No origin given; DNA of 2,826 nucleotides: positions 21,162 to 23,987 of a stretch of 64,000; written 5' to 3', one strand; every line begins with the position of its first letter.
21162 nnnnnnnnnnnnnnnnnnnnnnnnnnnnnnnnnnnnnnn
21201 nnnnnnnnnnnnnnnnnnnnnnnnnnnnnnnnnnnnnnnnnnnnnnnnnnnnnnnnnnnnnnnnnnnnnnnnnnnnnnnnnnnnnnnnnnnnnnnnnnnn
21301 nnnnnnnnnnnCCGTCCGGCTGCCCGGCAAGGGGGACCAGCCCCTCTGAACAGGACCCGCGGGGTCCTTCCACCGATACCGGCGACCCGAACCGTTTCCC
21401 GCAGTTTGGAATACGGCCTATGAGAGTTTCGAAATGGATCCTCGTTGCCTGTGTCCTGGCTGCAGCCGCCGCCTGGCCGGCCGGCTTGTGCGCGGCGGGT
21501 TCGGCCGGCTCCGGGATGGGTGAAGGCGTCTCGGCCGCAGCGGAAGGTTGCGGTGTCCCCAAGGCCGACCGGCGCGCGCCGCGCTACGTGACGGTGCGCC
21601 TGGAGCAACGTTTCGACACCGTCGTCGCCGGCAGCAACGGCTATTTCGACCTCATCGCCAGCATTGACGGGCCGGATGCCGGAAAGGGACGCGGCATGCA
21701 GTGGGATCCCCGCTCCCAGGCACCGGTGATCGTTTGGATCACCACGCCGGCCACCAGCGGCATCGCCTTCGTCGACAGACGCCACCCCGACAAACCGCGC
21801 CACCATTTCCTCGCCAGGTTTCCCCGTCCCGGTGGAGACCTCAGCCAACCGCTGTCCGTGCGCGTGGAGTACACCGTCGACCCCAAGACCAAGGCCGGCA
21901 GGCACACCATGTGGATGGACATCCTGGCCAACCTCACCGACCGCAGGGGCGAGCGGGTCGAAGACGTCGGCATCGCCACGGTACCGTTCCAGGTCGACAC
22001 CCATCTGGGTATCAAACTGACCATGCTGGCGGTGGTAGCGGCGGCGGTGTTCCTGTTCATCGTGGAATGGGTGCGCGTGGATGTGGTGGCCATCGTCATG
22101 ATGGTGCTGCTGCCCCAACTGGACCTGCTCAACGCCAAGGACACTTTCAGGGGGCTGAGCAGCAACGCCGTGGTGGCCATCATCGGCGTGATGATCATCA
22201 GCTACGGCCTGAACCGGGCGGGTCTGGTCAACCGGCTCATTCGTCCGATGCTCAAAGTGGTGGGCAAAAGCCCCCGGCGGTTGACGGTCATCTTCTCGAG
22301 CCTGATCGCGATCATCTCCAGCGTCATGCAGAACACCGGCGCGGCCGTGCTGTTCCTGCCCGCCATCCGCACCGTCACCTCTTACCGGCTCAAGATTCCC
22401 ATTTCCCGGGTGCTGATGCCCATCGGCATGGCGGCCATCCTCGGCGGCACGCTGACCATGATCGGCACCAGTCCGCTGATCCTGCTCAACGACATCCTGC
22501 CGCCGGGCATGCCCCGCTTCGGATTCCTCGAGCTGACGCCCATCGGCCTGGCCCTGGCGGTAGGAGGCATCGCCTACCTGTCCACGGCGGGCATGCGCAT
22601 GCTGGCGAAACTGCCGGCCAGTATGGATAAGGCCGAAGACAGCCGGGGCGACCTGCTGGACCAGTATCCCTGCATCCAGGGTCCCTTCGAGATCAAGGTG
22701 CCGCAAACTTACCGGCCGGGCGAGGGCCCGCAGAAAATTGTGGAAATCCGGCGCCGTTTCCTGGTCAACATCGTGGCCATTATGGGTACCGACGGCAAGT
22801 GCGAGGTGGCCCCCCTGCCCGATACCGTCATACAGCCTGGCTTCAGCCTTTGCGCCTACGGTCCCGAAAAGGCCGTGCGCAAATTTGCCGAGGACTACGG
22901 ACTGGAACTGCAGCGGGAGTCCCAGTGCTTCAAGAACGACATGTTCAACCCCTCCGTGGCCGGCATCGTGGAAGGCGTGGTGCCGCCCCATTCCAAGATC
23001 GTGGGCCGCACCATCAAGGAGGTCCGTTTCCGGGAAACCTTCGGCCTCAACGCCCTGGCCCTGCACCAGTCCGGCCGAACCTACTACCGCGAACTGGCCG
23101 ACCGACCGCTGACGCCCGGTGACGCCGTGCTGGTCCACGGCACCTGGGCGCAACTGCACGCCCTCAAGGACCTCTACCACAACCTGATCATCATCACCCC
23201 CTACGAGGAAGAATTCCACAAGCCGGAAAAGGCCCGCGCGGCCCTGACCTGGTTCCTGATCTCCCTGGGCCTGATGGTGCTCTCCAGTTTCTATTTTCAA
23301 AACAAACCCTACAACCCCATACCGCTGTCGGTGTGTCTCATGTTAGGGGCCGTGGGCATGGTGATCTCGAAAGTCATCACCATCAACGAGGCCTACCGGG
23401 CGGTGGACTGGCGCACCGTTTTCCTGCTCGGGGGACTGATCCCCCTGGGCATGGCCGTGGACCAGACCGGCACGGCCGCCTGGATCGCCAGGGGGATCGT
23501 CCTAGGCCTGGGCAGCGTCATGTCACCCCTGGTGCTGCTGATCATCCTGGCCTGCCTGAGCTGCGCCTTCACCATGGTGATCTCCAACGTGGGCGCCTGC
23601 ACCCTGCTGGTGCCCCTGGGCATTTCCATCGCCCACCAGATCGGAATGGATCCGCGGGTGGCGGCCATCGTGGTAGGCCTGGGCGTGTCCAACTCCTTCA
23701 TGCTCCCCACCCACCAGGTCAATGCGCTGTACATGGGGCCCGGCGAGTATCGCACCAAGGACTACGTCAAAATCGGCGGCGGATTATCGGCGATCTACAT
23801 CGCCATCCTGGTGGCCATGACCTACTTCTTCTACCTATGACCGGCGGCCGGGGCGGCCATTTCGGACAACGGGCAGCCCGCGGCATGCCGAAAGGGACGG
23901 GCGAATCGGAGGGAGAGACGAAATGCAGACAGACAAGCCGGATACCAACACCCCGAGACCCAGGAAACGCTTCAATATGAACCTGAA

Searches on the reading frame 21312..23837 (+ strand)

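Call 28: search_protein_families(library=pfam, proteins=[window:21312-23837:+], max_evalue=0.00001)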
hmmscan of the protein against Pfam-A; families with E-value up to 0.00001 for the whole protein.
window:21312-23837:+ (842 aa): 3 families
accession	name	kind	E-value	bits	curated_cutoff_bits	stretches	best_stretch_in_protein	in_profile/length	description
PF03600.22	CitMHS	-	4.1e-69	233.7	31.9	1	247-789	2-336/336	Citrate transporter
PF02080.26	TrkA_C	-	2.1e-16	60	27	1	554-621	3-69/71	TrkA-C domain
PF00939.25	Na_sulph_symp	-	9e-15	55.1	27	1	647-838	270-463/472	Sodium:sulfate symporter transmembrane region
